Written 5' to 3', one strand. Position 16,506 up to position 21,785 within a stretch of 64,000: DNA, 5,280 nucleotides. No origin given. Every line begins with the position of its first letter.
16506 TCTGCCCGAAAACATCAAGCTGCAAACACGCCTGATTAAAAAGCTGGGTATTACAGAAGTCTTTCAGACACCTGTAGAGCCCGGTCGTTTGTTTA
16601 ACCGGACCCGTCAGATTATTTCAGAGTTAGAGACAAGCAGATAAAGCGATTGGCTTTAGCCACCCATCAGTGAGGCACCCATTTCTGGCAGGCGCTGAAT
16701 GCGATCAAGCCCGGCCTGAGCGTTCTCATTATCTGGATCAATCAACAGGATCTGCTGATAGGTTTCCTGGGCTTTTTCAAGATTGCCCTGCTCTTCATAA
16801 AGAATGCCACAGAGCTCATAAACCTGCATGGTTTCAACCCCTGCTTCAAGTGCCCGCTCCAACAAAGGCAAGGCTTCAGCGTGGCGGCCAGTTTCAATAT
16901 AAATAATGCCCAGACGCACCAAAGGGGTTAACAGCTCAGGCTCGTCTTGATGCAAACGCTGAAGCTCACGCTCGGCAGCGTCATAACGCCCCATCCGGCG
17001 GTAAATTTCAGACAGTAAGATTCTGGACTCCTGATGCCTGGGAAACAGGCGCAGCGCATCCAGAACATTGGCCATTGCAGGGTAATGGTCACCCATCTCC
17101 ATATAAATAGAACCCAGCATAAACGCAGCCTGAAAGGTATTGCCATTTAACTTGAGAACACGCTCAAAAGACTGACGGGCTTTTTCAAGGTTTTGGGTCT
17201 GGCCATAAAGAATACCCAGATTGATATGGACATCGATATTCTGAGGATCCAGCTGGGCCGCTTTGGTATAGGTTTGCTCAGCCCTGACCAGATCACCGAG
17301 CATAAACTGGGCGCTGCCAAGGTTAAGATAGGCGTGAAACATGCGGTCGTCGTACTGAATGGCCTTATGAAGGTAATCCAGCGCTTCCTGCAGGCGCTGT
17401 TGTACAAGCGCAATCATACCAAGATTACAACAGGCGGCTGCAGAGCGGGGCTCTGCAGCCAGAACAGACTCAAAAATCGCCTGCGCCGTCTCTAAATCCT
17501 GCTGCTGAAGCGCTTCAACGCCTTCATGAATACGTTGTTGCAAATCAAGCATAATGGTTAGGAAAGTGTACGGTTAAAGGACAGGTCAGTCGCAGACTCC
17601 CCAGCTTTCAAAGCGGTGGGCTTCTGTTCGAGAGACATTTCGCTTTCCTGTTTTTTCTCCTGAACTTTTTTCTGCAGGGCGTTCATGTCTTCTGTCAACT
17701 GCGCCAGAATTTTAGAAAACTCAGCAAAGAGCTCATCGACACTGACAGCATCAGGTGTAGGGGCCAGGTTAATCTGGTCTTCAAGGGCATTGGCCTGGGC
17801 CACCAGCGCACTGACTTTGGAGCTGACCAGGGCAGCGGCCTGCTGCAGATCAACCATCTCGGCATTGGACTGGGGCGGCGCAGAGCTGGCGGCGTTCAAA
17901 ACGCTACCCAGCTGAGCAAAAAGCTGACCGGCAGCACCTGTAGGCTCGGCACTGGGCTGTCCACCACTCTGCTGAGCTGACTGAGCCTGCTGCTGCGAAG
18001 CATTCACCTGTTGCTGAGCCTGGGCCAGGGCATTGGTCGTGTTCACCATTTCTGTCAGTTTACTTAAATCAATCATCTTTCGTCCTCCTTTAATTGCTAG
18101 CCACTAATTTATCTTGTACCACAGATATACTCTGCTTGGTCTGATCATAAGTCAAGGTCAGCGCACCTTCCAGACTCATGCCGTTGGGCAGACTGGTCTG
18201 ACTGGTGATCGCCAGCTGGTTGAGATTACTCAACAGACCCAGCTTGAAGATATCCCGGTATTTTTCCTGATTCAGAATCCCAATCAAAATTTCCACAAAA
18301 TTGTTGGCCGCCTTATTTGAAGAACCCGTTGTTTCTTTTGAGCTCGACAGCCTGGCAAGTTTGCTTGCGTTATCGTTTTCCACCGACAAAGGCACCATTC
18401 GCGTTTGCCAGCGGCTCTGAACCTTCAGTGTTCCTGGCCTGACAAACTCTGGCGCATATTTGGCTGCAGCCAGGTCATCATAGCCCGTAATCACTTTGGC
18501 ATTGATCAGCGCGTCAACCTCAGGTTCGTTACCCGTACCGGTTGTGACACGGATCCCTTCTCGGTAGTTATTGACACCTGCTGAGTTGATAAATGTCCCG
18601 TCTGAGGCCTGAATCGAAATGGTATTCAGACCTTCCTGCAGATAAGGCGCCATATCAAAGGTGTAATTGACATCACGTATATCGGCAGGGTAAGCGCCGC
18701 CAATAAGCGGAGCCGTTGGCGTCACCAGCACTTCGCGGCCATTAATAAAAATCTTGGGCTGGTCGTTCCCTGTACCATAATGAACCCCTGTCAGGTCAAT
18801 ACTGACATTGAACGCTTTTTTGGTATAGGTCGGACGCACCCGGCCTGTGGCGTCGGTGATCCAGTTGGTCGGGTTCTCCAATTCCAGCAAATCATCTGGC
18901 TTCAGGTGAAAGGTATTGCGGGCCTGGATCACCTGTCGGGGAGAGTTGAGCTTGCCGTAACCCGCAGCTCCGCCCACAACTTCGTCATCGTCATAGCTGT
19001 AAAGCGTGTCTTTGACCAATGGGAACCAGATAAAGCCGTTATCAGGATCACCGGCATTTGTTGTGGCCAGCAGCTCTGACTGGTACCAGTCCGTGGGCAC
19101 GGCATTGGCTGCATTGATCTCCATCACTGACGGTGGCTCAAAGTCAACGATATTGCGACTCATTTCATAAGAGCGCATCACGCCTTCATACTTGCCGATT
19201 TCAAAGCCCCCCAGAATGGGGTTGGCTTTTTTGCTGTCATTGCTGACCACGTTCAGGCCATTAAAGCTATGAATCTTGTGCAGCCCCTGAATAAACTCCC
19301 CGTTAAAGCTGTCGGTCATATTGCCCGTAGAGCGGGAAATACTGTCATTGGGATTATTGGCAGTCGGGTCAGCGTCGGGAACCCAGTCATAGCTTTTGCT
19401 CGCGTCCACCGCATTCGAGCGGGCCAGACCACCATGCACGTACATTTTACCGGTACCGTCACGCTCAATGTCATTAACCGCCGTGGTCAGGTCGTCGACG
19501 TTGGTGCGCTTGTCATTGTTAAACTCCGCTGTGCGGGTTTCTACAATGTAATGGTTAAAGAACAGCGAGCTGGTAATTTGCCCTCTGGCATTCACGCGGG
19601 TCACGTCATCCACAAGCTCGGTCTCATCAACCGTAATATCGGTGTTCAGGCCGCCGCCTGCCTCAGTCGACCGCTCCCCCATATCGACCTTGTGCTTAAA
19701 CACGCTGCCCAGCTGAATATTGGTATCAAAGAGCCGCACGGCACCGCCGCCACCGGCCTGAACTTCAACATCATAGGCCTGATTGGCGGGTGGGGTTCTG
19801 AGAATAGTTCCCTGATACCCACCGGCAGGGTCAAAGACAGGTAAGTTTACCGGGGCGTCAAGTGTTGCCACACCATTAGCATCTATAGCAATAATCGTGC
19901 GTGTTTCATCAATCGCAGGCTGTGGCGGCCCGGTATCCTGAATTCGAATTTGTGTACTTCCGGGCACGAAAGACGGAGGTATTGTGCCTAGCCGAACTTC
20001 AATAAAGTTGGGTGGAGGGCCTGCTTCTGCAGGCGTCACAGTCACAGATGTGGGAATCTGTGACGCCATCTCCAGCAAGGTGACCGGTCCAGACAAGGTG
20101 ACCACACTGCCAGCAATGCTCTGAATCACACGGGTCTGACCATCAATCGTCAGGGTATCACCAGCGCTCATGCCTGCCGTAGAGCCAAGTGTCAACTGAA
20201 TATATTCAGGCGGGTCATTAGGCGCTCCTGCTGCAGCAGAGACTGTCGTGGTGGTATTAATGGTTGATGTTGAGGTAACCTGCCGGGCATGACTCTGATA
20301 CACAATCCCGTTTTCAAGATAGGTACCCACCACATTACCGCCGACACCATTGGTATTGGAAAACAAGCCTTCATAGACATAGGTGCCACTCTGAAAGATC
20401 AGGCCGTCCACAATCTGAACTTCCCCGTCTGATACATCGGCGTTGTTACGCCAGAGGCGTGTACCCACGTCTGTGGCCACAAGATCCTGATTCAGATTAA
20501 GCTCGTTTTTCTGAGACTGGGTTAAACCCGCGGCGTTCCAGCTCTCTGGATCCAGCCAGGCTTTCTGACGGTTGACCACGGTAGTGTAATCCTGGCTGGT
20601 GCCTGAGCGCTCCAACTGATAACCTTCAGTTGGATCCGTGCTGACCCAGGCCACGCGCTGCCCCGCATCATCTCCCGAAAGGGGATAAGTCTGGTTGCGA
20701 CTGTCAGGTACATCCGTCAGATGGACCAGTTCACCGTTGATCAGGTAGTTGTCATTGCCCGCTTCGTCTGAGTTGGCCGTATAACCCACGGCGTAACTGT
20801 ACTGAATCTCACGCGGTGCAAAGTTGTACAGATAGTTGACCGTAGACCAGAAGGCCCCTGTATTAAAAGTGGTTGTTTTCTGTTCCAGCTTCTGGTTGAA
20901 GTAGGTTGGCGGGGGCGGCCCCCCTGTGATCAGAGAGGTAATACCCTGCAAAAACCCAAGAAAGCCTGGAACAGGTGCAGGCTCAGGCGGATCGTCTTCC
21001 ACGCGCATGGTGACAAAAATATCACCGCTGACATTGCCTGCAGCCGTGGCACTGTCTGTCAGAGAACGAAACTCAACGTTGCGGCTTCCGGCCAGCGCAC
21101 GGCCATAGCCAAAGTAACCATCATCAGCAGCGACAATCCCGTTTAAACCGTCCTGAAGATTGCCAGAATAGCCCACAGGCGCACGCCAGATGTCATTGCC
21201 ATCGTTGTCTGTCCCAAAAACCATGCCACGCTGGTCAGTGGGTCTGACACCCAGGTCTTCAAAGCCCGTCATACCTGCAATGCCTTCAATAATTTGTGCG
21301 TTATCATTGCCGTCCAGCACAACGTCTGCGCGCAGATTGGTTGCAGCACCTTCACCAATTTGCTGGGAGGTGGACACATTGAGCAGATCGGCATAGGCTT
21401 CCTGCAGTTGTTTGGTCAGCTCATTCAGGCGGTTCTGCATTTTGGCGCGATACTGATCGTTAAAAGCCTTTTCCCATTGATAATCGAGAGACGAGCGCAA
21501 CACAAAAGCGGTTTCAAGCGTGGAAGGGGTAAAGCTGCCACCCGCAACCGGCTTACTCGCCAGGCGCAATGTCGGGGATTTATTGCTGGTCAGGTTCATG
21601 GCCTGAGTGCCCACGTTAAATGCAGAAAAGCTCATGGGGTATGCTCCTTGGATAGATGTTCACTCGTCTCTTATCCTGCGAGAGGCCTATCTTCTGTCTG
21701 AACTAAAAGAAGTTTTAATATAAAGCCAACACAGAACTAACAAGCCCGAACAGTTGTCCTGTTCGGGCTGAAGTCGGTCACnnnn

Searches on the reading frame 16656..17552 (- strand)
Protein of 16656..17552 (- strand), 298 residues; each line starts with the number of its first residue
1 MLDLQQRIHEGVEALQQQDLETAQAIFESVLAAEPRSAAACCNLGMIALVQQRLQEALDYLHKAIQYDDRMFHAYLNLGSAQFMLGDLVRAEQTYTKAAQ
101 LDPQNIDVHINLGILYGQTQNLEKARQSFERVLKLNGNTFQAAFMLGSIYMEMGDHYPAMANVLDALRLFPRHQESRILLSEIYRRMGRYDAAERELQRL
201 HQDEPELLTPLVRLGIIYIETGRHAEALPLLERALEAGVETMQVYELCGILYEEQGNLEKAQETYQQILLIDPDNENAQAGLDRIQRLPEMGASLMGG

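Call 5: search_protein_families(library=pfam, proteins=[window:16656-17552:-], max_evalue=0.1)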
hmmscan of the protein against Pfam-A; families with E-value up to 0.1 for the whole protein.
window:16656-17552:- (298 aa): 40 families (the best 25 are shown)
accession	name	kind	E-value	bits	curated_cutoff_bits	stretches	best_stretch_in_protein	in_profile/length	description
PF07719.23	TPR_2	-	5.9e-43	141.9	27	6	74-105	3-34/34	Tetratricopeptide repeat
PF00515.34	TPR_1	-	4.9e-38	127.9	27.8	5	74-105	3-34/34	Tetratricopeptide repeat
PF13181.12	TPR_8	-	2.1e-37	124.5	25.7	5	107-138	2-33/34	Tetratricopeptide repeat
PF14559.12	TPR_19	-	1.3e-32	112.3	25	6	84-139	3-58/68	Tetratricopeptide repeat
PF13432.12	TPR_16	-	1.8e-32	111.8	32.7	5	44-105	3-64/65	Tetratricopeptide repeat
PF13424.12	TPR_12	-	3.1e-29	101.4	30.1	6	208-269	3-72/77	Tetratricopeptide repeat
PF13428.12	TPR_14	-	1e-25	88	23.5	4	73-114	2-43/44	Tetratricopeptide repeat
PF13174.12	TPR_6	-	7.1e-22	76.9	26.3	2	249-274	7-32/33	Tetratricopeptide repeat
PF13414.12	TPR_11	-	1.2e-21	76.6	26.8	3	86-118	8-40/42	TPR repeat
PF13431.12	TPR_17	-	1.3e-21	75.4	24.4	1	95-127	2-34/34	Tetratricopeptide repeat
PF13176.12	TPR_7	-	1.9e-18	65.4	27.9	2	211-236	2-27/36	Tetratricopeptide repeat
PF23914.1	TPR_CcmH_CycH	-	3e-18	66.6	42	3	3-136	14-151/158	Cytochrome c-type biogenesis protein H TPR domain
PF07721.20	TPR_4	-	6.3e-17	60.8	27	0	212-233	5-26/26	Tetratricopeptide repeat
PF13371.12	TPR_9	-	3.9e-14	52.8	35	5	214-280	1-67/73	Tetratricopeptide repeat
PF12895.13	ANAPC3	-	2.4e-13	50.6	27.2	1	123-199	6-81/82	Anaphase-promoting complex, cyclosome, subunit 3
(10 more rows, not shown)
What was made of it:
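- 16656..17552 (-): TPR protein, 298 aa, last gene of the operon and the only member with a normal cysteine content (3 Cys). Candidate cytoplasmic chaperone or adaptor (inference). TPR_1, TPR_2 and TPR_8 at E down to 6e-43 (call 5).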

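Call 6: search_protein_families(library=ncbifam, proteins=[window:16656-17552:-], max_evalue=0.1)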
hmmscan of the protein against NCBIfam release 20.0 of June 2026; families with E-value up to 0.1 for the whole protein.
window:16656-17552:- (298 aa): 48 families (the best 25 are shown)
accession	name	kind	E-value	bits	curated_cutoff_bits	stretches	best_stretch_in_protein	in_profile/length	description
NF040959.1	MamA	equivalog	3.8e-47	160.4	200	4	44-172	43-171/204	magnetosome protein MamA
TIGR02917.1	PEP_TPR_lipo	equivalog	3.3e-36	124.5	312.2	1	11-286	370-645/899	XrtA/PEP-CTERM system TPR-repeat protein PrsT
TIGR02521.1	type_IV_pilW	equivalog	6.8e-28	97.8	154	4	212-278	35-101/234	type IV pilus biogenesis/stability protein PilW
NF033758.1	gliding_GltE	equivalog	6e-21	74.9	225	3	11-137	229-356/411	adventurous gliding motility TPR repeat lipoprotein GltE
NF033762.1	social_mot_Tgl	equivalog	4.8e-18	65.4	225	2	19-132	81-196/252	social motility TPR repeat lipoprotein Tgl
TIGR02552.1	LcrH_SycD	equivalog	5.2e-15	55.4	104.8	3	66-138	46-118/136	SycD/LcrH family type III secretion system chaperone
NF033920.0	C39_PA2778_fam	equivalog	9.1e-15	54.8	150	3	73-136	191-254/255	PA2778 family cysteine peptidase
NF008757.0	PRK11788.1-5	equivalog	1.8e-14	53.7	363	2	72-276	107-316/388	lipopolysaccharide assembly protein LapB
NF047507.1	TPR_BatC_Lepto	exception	2.1e-14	53.5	175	3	7-121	27-145/214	TPR repeat-containing protein BatC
TIGR00540.1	TPR_hemY_coli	hypoth_equivalog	1.5e-13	50.3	142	3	13-98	301-385/385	heme biosynthesis-associated TPR protein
TIGR00990.1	3a0801s09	subfamily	2.4e-13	49.6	757.25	1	9-177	299-470/615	mitochondrial import receptor subunit TOM70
NF002725.1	PRK02603.1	equivalog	2e-12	47.5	143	2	199-263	63-127/173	photosystem I assembly protein Ycf3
NF008391.2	PRK11189.1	equivalog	2.1e-12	47.2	250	2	90-139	83-132/297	lipoprotein NlpI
NF052415.1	T3SS_chap_SctY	equivalog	2.5e-12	47.3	70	3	179-269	11-104/106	type III secretion apparatus assembly chaperone SctY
TIGR03939.1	PGA_TPR_OMP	equivalog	4.4e-12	45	366.65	2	82-180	405-503/800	poly-beta-1,6 N-acetyl-D-glucosamine export porin PgaA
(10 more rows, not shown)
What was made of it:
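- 16656..17552 (-): Sub-threshold hits to MamA, PilW and LcrH/SycD models (call 6).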

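Call 104: search_protein_families(library=padloc, proteins=[window:16656-17552:-], max_evalue=0.01)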
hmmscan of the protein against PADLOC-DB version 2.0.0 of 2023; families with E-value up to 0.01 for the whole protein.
window:16656-17552:- (298 aa): 4 families
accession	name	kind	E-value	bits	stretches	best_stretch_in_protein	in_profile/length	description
PDLC01171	TPR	-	1.4e-08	32.2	1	37-202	178-350/504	TPR repeats containing protein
PDLC01172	TPR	-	3.4e-06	24.2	1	43-132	224-320/448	TPR repeats containing protein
PDLC01092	C3a198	-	0.00094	16.2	1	52-129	286-364/523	TPR protein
PDLC01101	PrimPol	-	0.0017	15.1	0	21-106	16-101/490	adaptation polymerase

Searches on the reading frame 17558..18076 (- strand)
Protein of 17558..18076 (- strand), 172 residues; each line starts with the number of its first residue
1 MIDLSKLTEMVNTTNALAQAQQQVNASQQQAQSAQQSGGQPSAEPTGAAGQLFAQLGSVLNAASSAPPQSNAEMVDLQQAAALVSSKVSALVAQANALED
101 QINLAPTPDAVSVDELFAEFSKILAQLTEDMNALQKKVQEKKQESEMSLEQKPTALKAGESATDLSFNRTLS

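Call 5: search_protein_families(library=pfam, proteins=[window:17558-18076:-], max_evalue=0.1)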
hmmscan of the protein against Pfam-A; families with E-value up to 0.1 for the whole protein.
window:17558-18076:- (172 aa): 3 families
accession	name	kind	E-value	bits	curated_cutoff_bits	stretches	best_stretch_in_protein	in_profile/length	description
PF06103.16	DUF948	-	0.0011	19.6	37.2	0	111-147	22-58/89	Bacterial protein of unknown function (DUF948)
PF08647.16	BRE1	-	0.024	15.1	27.9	0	8-49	3-44/95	BRE1 E3 ubiquitin ligase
PF25201.1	nSTAND6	-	0.03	14.8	27.7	0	108-144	55-92/148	Novel STAND NTPase 6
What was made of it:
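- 17558..18076 (-): Gene g7, 172 aa, rich in Q and A. No known family. Weak sub-threshold DUF948 hit only (call 5).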

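Call 6: search_protein_families(library=ncbifam, proteins=[window:17558-18076:-], max_evalue=0.1)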
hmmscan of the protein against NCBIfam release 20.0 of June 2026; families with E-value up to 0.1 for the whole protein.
window:17558-18076:- (172 aa): 1 family
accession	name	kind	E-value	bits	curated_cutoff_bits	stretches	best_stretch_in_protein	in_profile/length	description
NF045995.1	MAG0865_DivIVA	hypoth_equivalog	0.081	13.1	55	0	111-146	23-58/69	MAG0865 family DivIVA-related protein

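Call 46: search_protein_families(library=phrogs, proteins=[window:17558-18076:-], max_evalue=0.01)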
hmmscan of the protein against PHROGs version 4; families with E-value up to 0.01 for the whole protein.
window:17558-18076:- (172 aa): 1 family
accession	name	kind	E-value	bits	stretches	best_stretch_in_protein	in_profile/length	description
phrog_22928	-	unknown function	0.0096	17.3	0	62-143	11-90/106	-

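Call 104: search_protein_families(library=padloc, proteins=[window:17558-18076:-], max_evalue=0.01)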
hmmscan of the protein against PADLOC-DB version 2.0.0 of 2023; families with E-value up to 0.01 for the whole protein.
window:17558-18076:- (172 aa): 1 family
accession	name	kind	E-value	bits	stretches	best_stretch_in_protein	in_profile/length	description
PDLC03865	LmuB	-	0.0023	14.2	1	4-151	522-663/1007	-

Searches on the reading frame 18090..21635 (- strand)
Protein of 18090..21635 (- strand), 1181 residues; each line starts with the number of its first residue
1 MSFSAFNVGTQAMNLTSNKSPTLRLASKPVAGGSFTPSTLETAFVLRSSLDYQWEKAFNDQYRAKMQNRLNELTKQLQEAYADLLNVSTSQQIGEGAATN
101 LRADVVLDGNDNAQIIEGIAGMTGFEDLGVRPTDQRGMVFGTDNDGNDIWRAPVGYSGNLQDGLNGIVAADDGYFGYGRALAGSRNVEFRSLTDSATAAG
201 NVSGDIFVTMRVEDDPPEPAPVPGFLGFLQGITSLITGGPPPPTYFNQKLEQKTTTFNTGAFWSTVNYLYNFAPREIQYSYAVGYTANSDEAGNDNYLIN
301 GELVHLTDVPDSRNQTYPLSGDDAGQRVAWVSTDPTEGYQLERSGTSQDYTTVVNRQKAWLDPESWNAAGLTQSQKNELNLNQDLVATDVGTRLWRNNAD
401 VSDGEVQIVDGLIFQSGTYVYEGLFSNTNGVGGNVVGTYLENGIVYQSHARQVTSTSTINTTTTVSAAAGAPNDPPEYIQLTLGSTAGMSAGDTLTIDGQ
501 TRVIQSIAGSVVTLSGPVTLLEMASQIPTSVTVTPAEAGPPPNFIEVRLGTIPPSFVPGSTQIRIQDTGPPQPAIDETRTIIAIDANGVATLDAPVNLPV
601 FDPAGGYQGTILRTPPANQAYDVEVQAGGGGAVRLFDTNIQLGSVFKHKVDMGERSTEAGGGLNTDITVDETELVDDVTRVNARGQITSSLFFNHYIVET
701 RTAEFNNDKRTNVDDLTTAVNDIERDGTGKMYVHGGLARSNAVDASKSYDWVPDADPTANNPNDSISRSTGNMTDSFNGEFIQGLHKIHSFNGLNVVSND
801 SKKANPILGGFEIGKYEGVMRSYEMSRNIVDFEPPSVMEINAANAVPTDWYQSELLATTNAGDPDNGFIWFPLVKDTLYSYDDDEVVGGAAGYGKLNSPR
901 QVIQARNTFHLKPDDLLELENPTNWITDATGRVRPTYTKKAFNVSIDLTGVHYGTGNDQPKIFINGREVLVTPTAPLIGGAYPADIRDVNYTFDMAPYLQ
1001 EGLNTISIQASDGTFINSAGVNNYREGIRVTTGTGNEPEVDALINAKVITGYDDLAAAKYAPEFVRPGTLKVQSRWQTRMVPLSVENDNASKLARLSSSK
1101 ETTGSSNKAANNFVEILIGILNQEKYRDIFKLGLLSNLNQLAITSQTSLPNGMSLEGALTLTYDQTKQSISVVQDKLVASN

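Call 5: search_protein_families(library=pfam, proteins=[window:18090-21635:-], max_evalue=0.1)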
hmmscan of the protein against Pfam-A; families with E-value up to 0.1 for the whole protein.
window:18090-21635:- (1181 aa): 1 family
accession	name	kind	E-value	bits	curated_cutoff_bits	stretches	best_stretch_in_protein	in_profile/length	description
PF08531.16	Bac_rhamnosid_N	-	0.022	15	25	1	962-1026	18-79/172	Alpha-L-rhamnosidase N-terminal domain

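Call 6: search_protein_families(library=ncbifam, proteins=[window:18090-21635:-], max_evalue=0.1)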
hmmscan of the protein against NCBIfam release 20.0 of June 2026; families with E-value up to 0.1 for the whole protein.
window:18090-21635:- (1181 aa): 1 family
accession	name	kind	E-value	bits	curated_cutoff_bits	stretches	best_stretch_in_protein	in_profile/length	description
NF010604.0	PRK14000.1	equivalog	0.06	13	342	0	656-720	121-182/185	K(+)-transporting ATPase subunit C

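Call 46: search_protein_families(library=phrogs, proteins=[window:18090-21635:-], max_evalue=0.01)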
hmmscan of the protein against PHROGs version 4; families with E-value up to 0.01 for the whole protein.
window:18090-21635:- (1181 aa): 1 family
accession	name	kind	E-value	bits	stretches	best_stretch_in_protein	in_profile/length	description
phrog_283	-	head and packaging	0.0021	18.5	1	446-533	212-303/385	major head protein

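Call 72: search_solved_structures(query=window:18090-21635:-, max_evalue=1)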
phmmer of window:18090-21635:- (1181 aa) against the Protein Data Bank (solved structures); distinct sequences matched with E-value up to 1: 0.

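Call 104: search_protein_families(library=padloc, proteins=[window:18090-21635:-], max_evalue=0.01)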
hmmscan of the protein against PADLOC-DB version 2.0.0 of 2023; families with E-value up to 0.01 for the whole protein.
window:18090-21635:- (1181 aa): 0 families
